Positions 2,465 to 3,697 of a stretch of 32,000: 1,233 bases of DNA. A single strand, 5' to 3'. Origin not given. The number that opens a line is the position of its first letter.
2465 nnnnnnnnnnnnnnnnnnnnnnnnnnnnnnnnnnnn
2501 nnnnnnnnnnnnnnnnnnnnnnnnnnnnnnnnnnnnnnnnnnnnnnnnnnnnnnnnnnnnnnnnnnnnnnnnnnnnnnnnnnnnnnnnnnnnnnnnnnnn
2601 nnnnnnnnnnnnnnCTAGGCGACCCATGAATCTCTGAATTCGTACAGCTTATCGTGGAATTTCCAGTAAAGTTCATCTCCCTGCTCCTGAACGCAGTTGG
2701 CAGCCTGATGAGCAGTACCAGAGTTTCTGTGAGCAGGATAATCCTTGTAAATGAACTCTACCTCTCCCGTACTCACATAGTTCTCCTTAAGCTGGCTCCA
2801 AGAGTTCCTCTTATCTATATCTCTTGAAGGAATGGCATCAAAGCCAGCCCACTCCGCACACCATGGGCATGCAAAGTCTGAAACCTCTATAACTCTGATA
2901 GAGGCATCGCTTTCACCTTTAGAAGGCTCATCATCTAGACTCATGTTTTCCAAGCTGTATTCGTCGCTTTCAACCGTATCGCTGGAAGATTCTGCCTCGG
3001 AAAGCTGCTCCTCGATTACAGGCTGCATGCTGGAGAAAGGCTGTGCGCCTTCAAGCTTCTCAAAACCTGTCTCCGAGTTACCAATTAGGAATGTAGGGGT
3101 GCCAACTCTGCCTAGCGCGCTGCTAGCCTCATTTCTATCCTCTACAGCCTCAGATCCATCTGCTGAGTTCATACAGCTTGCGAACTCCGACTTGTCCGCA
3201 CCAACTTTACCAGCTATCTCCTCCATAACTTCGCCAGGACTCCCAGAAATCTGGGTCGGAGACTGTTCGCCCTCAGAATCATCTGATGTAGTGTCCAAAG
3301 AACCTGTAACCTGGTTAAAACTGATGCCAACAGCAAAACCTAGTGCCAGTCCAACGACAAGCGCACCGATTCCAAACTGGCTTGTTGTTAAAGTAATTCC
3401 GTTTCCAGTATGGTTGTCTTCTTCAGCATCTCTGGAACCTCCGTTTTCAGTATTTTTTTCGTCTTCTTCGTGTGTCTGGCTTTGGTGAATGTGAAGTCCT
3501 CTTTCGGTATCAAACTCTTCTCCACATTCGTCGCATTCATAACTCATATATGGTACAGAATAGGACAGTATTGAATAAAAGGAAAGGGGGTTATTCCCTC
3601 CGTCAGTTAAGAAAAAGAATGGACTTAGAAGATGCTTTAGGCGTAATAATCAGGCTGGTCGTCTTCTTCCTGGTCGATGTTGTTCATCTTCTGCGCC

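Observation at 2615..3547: Circularly permuted DsbA-like domain fused to a cytoplasmic C2H2 zinc finger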

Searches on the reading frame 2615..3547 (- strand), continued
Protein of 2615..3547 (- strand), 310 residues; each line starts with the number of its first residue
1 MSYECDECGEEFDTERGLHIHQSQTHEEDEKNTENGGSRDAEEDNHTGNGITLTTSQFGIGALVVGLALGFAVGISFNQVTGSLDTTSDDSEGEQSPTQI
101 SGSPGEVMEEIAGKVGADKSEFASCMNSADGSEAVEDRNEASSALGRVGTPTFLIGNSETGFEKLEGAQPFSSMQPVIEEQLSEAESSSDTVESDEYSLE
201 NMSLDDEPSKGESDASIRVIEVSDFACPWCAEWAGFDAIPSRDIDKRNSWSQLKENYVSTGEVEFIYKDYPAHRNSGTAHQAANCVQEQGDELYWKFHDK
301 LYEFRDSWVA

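Call 29: predict_structure(alignment_id=A2)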
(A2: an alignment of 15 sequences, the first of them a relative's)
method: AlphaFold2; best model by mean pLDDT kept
length: 310 residues; sequences in the alignment: 15
mean_pLDDT: 74.4   pTM: 0.69
mean pLDDT of the five models: 74.4, 74.2, 74.0, 70.7, 68.9
residues with pLDDT >= 90: 136; 70-90: 70; 50-70: 34; < 50: 70
segments of 3 or more residues with pLDDT < 50: 29-95
pLDDT, mean of each block of 10 residues (from residue 1): 61 54 52 31 27 30 37 31 29 57 93 97 94 89 86 93 90 93 86 83 90 95 92 84 70 95 95 90 96 96 90
secondary structure, 60 per line:
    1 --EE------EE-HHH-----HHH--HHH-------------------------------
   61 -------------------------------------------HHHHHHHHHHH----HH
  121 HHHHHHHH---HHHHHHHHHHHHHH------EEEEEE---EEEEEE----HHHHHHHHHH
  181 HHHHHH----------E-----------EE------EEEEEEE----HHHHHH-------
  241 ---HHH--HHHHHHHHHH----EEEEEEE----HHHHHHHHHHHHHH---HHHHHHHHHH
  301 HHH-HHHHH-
elements in order: H104-114 H119-128 H132-145 E152-157 E161-166 H171-186 E217-223 H228-233 H249-258 E263-269 H274-287 H291-303 H305-309

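Call 33: fold_search(model_id=the predicted structure, library=pdb)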
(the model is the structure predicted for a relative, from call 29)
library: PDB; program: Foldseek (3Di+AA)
matches with E <= 10: 57; with E <= 0.001: 3
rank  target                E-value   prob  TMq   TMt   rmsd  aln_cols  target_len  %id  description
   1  3eu3                  4.2e-04  1.00  0.27  0.44   1.7       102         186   22  Crystal Structure of BdbD from Bacillus subtilis (reduced) (released 2009-06-16)
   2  3eu4                  4.2e-04  1.00  0.27  0.45   1.8       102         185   22  Crystal Structure of BdbD from Bacillus subtilis (oxidised) (released 2009-06-16)
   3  3f4r                  6.6e-04  1.00  0.28  0.43   1.9       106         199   24  Crystal structure of Wolbachia pipientis alpha-DsbA1 (released 2009-03-24)
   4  3f4s                  1.4e-03  1.00  0.28  0.43   1.9       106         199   24  Crystal structure of Wolbachia pipientis alpha-DsbA1 T172V (released 2009-03-24)
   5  3f4t                  2.9e-03  1.00  0.28  0.43   1.9       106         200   23  Crystal structure of Wolbachia pipientis alpha-DsbA1 C97A/C146A (released 2009-03-24)
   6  4pwo                  3.2e-03  1.00  0.26  0.31   2.8       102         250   26  Crystal structure of DsbA from the Gram positive bacterium Corynebacterium diphtheriae (released 2015-03-25)
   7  7unn                  3.2e-03  1.00  0.23  0.29   3.2        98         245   26  Thiol-disulfide oxidoreductase TsdA from Corynebacterium diphtheriae (released 2022-04-20)
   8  1un2                  4.6e-03  1.00  0.37  0.56   7.0       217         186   14  Crystal structure of circularly permuted CPDSBA_Q100T99: Preserved Global Fold and Local Structural Adjustments (released 2003-09-26)
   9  4pwp                  8.0e-03  1.00  0.26  0.31   3.2       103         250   26  Crystal structure of DsbA from the Gram positive bacterium Corynebacterium diphtheriae (released 2015-03-25)
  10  7uno                  9.5e-03  1.00  0.24  0.30   3.7       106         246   27  Thiol-disulfide oxidoreductase TsdA, C129S mutant, from Corynebacterium diphtheriae (released 2022-04-20)
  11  5kbc_A                1.7e-02  1.00  0.25  0.39   2.0       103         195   18  Crystal structure of Chlamydia trachomatis DsbA (released 2017-01-11)
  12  5kbc_B                2.5e-02  1.00  0.28  0.43   2.2       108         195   20  Crystal structure of Chlamydia trachomatis DsbA (released 2017-01-11)
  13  1z6m                  2.6e-02  1.00  0.24  0.40   3.6       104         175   21  Structure of Conserved Protein of Unknown Function from Enterococcus faecalis V583 (released 2005-05-03)
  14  7jve_F                3.1e-02  1.00  0.24  0.30   3.2       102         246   25  Crystal structure of Salmonella enterica Typhimurium BcfH (released 2021-04-21)
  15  7jve_B                3.3e-02  1.00  0.24  0.29   3.2       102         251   25  Crystal structure of Salmonella enterica Typhimurium BcfH (released 2021-04-21)
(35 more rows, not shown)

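Call 56: search_protein_representatives(protein=window:2615-3547:-)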
Query: 310 residues. Proteins with E-value up to 0.001 (for the whole library): 11050; up to 1e-10: 2036; up to 1e-30: 63. The best 150 are listed.
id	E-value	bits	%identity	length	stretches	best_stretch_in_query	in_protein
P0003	1.1e-135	468.5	64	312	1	1-310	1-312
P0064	2.5e-88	313.1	50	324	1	4-309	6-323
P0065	1.2e-71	258.3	43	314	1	3-309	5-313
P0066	1.9e-66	241.3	45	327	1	50-308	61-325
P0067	7.0e-63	229.5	47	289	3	199-310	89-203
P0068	6.2e-61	223.1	46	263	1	63-308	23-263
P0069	1.7e-60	221.7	33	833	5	113-303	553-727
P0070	2.4e-58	214.6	39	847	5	115-304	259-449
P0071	2.3e-57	211.4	48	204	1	111-308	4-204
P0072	1.2e-56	209.1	43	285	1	51-308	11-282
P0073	1.2e-54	202.5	43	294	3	195-309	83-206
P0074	2.7e-54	201.3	43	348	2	148-308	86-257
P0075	3.4e-54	201.0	34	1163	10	204-305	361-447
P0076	5.7e-54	200.3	43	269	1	52-309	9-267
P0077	6.0e-53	196.9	46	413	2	189-309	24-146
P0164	1.0e-26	110.8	37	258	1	113-308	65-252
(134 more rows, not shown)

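Call 59: find_encoding_contigs(protein=P0164, flank=4000, max_places=2)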
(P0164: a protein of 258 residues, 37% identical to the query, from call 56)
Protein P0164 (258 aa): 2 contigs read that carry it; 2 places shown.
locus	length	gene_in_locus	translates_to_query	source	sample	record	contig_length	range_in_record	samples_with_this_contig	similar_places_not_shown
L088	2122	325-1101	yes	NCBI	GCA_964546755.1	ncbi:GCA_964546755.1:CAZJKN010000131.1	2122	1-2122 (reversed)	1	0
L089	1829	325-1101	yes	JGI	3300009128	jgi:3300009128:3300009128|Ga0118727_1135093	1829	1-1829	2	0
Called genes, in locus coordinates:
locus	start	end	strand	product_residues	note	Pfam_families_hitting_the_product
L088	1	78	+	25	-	?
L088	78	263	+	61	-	PF13459:Fer4_15, PF13370:Fer4_13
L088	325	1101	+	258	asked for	PF13462:Thioredoxin_4, PF13098:Thioredoxin_2 (faint), PF01323:DSBA, PF13462:Thioredoxin_4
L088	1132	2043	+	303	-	PF14402:7TM_transglut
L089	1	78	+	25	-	?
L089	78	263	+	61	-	PF13459:Fer4_15, PF13370:Fer4_13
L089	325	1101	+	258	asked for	PF13462:Thioredoxin_4, PF13098:Thioredoxin_2 (faint), PF01323:DSBA, PF13462:Thioredoxin_4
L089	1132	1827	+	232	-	?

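Call 63: search_solved_structures(query=window:2615-3547:-, max_evalue=0.01, show_alignments=5)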
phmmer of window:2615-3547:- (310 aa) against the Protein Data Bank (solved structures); distinct sequences matched with E-value up to 0.01: 10.
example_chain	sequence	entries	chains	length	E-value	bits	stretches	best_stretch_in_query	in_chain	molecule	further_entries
4pwp_A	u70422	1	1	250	4.4e-07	33.1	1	198-290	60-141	DsbA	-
7unn_A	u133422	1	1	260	5.3e-07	32.9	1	198-290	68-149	Thioredoxin domain-containing protein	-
4pwo_A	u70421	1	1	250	6.8e-07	32.5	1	198-290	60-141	DsbA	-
2i13_A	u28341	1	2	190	4.5e-06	29.8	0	3-27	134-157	Aart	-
3eu3_A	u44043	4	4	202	1e-05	28.6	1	202-305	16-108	BdbD | Disulfide bond formation protein D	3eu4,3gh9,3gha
7uno_A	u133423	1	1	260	1.3e-05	28.3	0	198-290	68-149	Thioredoxin domain-containing protein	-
3f4r_A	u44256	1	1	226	3.5e-05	26.9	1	244-308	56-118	Putative uncharacterized protein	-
3f4s_A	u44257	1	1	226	0.00015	24.8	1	244-308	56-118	Putative uncharacterized protein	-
3f4t_A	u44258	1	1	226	0.005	19.8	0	244-308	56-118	Putative uncharacterized protein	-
2yto_A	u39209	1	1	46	0.0066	19.4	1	2-29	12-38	Zinc finger protein 484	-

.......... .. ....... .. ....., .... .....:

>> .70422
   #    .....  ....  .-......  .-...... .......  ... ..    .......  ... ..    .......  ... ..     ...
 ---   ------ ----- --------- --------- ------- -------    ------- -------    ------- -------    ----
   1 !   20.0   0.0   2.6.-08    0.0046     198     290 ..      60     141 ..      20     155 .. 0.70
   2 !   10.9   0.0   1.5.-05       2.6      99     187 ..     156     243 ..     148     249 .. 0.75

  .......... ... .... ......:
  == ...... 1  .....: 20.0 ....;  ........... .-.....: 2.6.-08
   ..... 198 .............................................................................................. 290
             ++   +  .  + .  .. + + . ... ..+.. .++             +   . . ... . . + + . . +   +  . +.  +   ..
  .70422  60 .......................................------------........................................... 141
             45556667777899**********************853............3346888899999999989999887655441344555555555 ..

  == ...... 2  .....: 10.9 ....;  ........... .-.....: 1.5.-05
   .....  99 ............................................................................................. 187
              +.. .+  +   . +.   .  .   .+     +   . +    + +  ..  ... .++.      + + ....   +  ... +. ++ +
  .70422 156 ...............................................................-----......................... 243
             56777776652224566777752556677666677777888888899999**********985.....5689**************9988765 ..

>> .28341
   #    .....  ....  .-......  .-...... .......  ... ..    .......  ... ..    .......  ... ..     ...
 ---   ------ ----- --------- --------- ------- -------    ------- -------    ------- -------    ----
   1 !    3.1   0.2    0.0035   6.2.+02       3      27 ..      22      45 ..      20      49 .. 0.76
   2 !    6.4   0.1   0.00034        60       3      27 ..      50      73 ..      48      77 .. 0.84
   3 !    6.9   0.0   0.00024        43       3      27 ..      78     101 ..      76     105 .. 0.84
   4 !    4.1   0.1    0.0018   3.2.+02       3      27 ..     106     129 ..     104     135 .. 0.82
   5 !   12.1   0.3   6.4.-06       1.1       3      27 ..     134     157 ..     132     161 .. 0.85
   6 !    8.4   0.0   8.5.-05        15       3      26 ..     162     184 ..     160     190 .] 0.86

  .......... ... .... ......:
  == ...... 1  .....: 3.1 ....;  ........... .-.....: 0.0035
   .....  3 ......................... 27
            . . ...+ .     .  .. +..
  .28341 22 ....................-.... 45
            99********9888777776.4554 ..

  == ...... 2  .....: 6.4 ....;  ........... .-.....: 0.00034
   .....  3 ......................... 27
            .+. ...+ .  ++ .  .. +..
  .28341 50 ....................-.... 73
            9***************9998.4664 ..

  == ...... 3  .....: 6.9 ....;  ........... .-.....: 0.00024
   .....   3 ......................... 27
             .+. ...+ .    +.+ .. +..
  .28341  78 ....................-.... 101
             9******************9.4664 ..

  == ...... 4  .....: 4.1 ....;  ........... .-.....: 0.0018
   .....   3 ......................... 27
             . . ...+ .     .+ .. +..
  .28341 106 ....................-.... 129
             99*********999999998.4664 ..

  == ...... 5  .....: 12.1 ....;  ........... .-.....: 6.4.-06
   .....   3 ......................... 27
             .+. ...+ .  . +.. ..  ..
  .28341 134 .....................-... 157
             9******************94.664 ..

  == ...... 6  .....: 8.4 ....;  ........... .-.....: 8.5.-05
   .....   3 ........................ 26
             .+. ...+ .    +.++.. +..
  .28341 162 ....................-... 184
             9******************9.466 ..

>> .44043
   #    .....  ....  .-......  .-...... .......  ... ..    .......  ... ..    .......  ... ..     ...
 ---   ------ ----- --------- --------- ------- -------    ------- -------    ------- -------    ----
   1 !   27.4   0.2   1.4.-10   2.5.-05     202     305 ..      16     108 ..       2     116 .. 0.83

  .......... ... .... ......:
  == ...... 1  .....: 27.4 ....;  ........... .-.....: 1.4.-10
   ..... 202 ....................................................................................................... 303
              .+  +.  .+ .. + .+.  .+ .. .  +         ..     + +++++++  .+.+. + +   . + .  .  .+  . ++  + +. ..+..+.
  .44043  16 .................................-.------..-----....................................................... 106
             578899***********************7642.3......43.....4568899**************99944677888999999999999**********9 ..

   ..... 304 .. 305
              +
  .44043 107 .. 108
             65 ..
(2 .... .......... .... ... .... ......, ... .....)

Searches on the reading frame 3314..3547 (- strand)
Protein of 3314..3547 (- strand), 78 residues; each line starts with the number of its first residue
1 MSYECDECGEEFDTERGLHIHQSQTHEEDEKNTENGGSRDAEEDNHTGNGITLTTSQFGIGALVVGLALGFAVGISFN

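Call 65: find_homologous_proteins(query=window:3314-3547:-, max_evalue=0.01)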
Query window:3314-3547:-: no candidate shares three 5-residue words with the query. No homologue found.
